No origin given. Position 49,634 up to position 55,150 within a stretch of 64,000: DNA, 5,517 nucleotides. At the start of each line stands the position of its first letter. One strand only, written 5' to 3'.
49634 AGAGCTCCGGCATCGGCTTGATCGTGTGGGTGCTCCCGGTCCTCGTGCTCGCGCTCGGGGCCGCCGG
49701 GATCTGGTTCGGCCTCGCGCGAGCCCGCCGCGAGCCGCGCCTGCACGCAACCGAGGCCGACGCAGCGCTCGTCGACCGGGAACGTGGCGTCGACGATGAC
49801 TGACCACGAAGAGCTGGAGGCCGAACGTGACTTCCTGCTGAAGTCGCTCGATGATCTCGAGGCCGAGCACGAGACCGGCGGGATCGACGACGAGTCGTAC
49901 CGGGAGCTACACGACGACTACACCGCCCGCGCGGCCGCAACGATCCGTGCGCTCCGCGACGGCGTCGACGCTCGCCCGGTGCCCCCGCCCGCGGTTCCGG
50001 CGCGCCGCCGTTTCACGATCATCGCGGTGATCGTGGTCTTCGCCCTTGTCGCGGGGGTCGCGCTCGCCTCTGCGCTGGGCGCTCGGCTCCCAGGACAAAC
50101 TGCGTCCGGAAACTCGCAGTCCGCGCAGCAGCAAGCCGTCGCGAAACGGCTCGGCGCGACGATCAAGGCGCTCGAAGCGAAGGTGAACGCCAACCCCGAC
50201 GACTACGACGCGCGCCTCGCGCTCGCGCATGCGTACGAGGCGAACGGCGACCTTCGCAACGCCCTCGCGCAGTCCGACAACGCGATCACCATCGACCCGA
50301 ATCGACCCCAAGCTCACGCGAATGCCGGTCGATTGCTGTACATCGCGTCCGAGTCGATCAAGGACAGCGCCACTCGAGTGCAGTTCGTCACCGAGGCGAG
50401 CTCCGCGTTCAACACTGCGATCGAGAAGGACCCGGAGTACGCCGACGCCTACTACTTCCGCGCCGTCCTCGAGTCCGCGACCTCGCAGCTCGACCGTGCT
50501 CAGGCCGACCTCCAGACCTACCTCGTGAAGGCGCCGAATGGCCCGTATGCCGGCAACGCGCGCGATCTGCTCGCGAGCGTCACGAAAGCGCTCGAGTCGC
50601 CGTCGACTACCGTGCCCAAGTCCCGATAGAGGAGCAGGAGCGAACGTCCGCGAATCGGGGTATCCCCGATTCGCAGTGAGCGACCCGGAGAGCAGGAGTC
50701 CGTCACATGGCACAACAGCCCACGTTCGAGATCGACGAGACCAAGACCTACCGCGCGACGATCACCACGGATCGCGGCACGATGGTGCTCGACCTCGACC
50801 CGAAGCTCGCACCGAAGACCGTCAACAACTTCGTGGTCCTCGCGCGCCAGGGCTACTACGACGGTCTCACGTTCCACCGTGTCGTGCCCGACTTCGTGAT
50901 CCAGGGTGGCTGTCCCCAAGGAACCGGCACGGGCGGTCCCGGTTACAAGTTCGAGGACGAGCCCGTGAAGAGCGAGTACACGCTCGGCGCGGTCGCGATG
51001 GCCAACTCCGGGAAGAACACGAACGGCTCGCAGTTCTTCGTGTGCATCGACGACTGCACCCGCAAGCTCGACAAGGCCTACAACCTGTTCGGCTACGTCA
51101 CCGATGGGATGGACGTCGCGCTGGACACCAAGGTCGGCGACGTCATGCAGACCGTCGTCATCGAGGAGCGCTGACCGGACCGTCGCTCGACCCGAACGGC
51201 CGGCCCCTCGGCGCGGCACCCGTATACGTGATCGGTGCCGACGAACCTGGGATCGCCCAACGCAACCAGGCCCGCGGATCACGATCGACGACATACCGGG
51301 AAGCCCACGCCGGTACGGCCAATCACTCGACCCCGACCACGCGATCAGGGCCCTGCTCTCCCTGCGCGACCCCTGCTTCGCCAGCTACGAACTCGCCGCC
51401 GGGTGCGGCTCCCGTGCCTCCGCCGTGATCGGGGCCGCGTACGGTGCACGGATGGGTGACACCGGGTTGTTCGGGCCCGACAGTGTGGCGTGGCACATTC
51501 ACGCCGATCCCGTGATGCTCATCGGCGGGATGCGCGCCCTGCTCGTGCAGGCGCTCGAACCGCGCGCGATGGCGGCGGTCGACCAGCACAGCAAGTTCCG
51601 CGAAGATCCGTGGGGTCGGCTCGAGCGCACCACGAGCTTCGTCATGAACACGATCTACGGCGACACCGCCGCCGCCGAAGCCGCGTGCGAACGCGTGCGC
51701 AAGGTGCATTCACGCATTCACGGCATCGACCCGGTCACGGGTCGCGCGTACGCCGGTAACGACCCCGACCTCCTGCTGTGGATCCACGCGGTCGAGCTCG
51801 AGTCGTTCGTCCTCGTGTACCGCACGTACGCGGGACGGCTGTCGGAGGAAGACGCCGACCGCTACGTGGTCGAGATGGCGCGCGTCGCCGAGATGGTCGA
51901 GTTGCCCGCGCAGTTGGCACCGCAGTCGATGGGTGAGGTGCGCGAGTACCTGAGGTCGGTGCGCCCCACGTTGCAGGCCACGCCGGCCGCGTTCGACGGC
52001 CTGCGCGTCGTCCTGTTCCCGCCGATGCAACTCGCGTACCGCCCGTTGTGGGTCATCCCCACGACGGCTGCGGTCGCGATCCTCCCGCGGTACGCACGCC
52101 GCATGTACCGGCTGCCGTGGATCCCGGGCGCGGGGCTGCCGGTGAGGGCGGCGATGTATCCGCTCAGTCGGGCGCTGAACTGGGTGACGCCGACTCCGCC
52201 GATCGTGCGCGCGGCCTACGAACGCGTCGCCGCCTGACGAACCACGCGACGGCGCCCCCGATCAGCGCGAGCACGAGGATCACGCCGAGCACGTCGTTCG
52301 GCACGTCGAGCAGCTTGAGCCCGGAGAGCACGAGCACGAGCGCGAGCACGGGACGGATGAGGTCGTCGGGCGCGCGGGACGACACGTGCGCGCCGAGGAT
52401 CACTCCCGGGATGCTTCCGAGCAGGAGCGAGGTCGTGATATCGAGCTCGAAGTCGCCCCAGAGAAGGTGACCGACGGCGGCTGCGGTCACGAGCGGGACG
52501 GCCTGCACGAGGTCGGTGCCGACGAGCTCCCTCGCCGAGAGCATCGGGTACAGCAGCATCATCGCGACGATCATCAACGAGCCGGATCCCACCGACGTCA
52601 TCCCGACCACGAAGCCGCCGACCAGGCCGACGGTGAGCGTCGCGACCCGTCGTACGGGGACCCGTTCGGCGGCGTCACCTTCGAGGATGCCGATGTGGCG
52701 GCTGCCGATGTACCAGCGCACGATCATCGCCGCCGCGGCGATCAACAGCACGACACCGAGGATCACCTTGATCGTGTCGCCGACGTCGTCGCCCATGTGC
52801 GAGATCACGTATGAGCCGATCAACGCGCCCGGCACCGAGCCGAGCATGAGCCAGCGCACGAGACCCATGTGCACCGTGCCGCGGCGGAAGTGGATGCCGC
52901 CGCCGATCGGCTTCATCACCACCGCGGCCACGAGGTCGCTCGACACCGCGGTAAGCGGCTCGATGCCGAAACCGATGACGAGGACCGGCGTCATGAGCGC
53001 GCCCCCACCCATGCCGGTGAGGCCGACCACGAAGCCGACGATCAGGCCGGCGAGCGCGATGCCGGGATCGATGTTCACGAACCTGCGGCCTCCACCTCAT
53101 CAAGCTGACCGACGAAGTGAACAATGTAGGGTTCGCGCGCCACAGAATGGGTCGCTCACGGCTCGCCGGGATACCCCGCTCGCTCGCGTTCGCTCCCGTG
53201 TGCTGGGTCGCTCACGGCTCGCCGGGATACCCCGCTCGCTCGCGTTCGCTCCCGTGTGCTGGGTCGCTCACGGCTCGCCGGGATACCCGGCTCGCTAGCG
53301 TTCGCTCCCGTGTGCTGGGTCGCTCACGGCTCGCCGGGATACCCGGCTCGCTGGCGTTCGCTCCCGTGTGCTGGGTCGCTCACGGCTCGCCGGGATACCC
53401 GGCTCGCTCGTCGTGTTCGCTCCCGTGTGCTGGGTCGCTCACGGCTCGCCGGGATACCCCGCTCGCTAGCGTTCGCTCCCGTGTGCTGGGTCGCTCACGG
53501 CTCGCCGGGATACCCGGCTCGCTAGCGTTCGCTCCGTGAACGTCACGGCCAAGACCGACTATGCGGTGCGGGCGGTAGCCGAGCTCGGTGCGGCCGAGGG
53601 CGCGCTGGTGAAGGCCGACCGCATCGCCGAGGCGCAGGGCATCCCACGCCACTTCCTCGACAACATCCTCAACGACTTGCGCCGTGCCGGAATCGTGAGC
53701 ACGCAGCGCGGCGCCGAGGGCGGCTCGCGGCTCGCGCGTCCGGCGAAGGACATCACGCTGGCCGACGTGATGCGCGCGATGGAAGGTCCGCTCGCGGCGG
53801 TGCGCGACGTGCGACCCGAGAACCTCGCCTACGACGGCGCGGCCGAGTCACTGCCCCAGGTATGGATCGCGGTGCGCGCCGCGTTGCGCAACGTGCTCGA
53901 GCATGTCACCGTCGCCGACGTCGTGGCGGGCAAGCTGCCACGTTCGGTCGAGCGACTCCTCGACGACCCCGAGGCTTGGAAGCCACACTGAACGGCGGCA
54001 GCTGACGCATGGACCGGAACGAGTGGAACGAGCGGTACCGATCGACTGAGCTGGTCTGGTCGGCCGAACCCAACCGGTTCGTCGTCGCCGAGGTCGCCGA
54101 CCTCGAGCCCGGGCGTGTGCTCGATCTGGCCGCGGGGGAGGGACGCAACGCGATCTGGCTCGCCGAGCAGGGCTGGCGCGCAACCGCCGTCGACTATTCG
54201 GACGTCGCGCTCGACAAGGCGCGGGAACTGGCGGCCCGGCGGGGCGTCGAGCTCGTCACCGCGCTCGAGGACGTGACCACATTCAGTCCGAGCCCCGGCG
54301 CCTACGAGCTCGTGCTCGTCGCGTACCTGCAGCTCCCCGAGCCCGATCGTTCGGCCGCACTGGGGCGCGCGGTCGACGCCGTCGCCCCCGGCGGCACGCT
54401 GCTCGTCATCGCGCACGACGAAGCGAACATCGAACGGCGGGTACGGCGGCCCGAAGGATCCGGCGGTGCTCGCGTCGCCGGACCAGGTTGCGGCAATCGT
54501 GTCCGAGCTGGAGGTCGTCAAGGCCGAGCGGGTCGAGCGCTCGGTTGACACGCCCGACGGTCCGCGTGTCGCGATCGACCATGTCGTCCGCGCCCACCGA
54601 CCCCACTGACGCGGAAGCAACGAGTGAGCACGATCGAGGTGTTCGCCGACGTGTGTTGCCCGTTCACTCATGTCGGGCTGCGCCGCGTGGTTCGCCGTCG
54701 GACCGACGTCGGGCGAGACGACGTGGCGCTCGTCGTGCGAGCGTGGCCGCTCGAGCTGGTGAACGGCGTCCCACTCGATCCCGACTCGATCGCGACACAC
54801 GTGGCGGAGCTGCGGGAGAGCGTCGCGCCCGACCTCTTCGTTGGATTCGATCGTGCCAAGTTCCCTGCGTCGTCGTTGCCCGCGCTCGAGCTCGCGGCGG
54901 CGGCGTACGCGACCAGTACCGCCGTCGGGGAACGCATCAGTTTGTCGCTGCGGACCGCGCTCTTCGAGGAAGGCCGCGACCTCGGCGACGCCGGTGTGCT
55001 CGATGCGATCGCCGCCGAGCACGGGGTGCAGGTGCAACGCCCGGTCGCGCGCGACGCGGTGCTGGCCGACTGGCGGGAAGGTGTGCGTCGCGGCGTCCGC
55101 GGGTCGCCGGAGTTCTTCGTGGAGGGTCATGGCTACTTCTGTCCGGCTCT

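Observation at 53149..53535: Seven tandem REP units fill the whole divergent promoter region between tauE-like and rrf2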

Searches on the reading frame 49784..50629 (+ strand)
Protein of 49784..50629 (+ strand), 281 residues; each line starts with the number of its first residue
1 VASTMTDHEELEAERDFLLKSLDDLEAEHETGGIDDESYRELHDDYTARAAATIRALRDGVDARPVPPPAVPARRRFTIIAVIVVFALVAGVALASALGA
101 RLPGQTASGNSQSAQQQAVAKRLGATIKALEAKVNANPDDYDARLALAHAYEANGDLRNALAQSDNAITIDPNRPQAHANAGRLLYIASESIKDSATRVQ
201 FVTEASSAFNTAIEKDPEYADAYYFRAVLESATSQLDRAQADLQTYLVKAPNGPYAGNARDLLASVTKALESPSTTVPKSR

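Call 11: search_protein_families(library=pfam, proteins=[window:49784-50629:+])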
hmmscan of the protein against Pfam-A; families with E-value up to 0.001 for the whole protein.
window:49784-50629:+ (281 aa): 7 families
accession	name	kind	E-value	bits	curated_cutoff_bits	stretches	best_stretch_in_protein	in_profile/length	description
PF13431.12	TPR_17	-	1.6e-09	37.7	24.4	0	208-241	1-34/34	Tetratricopeptide repeat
PF14559.12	TPR_19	-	5.2e-09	36.7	25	2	204-258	9-63/68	Tetratricopeptide repeat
PF14561.12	TPR_20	-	1.6e-08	35.2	25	1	125-163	6-44/90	Tetratricopeptide repeat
PF13414.12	TPR_11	-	3.4e-08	33.5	26.8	0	203-225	11-33/42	TPR repeat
PF13371.12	TPR_9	-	4.4e-07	30.3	35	0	204-263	13-72/73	Tetratricopeptide repeat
PF13432.12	TPR_16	-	2.6e-06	28.2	32.7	1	201-254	12-65/65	Tetratricopeptide repeat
PF13428.12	TPR_14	-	7.3e-05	23.5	23.5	1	142-184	2-44/44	Tetratricopeptide repeat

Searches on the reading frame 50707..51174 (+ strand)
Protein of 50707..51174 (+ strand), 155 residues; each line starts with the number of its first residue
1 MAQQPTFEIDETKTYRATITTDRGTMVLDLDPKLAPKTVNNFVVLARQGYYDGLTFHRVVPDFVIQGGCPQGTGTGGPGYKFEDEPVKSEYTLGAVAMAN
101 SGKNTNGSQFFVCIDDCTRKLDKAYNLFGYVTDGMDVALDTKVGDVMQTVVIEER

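Call 11: search_protein_families(library=pfam, proteins=[window:50707-51174:+])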
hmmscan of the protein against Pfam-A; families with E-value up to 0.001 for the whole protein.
window:50707-51174:+ (155 aa): 1 family
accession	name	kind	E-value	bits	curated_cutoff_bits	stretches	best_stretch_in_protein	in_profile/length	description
PF00160.26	Pro_isomerase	-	1.3e-39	136.5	21.7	1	18-139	3-135/159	Cyclophilin type peptidyl-prolyl cis-trans isomerase/CLD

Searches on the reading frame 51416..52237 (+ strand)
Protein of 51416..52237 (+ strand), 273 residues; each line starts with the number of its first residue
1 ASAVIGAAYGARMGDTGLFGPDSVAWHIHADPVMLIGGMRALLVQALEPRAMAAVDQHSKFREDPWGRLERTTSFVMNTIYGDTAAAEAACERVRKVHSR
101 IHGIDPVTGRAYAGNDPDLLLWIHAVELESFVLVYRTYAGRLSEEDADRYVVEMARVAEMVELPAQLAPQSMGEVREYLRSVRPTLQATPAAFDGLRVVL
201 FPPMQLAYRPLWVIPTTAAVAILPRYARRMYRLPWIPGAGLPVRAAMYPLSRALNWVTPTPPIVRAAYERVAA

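Call 11: search_protein_families(library=pfam, proteins=[window:51416-52237:+])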
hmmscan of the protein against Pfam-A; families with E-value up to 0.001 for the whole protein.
window:51416-52237:+ (273 aa): 1 family
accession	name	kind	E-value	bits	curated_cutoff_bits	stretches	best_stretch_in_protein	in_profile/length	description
PF09995.15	MPAB_Lcp_cat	-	2.1e-59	201.8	23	1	26-247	1-226/231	ER-bound oxygenase mpaB/B'/Rubber oxygenase, catalytic domain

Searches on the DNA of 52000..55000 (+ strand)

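Call 12: search_rna_families(source=window, start=52000, end=55000, threshold=evalue, max_evalue=1)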
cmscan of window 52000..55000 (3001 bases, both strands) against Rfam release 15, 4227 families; matches with E-value up to 1: 1.
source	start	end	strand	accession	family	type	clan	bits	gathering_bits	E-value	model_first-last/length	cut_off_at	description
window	54156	54184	-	RF03772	mir-4867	Gene; miRNA;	-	20.4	93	0.97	22-51/73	no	mir-4867 microRNA precursor family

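Call 70: search_dna_similar(query=window:53261-53372:+, collection=plasmids, mode=distant, max_evalue=0.001, max_rows=10)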
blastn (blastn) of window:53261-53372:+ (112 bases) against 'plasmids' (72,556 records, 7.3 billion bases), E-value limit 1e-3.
No match.

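Call 71: search_dna_similar(query=window:53261-53372:+, collection=phages, mode=distant, max_evalue=0.001, max_rows=10)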
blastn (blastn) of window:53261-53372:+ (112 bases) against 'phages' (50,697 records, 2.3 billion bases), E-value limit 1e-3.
No match.

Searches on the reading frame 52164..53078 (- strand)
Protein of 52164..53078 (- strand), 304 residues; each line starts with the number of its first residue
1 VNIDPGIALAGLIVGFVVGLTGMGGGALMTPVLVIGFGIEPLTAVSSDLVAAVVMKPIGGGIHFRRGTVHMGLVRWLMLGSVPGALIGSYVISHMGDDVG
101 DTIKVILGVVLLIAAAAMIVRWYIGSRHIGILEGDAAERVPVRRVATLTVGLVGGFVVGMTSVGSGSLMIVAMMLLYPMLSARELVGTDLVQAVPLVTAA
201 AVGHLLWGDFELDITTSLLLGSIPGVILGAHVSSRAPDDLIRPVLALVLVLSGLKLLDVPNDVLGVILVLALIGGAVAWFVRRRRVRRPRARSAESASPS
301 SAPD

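Call 11: search_protein_families(library=pfam, proteins=[window:52164-53078:-])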
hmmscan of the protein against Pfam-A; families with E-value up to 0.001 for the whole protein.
window:52164-53078:- (304 aa): 1 family
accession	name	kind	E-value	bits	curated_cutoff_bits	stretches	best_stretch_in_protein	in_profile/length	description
PF01925.25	TauE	-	9.2e-48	163.4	32.6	1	7-256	1-237/237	Sulfite exporter TauE/SafE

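Call 14: find_encoding_contigs(protein=window:52164-53078:-, flank=3000, max_places=10)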
Protein window:52164-53078:- (304 aa): no gene with exactly this product is on record in the collection.

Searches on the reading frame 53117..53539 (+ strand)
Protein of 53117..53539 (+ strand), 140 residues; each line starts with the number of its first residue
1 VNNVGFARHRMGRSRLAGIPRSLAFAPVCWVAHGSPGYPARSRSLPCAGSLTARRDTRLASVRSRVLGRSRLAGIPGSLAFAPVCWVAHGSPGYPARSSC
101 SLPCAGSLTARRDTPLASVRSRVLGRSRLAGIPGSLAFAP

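Call 11: search_protein_families(library=pfam, proteins=[window:53117-53539:+])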
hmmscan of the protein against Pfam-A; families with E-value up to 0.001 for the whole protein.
window:53117-53539:+ (140 aa): 0 families
